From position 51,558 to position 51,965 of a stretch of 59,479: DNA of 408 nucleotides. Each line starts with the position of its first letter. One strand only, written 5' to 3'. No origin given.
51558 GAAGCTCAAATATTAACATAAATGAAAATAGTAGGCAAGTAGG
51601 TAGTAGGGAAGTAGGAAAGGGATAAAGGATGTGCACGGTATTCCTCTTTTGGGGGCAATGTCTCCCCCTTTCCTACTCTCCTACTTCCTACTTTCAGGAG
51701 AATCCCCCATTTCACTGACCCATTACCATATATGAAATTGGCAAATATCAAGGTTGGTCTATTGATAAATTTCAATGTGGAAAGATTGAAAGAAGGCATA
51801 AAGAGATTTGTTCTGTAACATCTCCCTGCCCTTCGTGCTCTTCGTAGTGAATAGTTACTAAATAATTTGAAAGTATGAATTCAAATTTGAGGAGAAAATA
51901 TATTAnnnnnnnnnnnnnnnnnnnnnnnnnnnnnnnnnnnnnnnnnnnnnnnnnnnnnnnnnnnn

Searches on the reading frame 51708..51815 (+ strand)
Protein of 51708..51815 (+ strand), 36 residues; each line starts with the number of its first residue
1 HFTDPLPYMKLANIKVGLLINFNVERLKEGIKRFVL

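Call 45: search_protein_families(library=ncbifam, proteins=[window:51708-51815:+], max_evalue=10)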
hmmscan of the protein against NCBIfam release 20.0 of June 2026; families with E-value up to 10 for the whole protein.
seq(36 aa): 1 family
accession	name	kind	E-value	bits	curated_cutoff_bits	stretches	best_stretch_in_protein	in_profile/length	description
TIGR04256.1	GxxExxY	subfamily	7.1e-07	29.6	35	1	6-35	89-116/116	GxxExxY protein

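Call 46: search_protein_families(library=pfam, proteins=[window:51708-51815:+], max_evalue=10)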
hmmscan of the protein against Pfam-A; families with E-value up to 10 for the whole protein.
seq(36 aa): 1 family
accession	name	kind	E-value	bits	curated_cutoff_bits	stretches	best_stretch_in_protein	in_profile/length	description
PF13366.12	PDDEXK_3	-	2.1e-06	28.5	22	1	6-34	90-117/117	PD-(D/E)XK nuclease superfamily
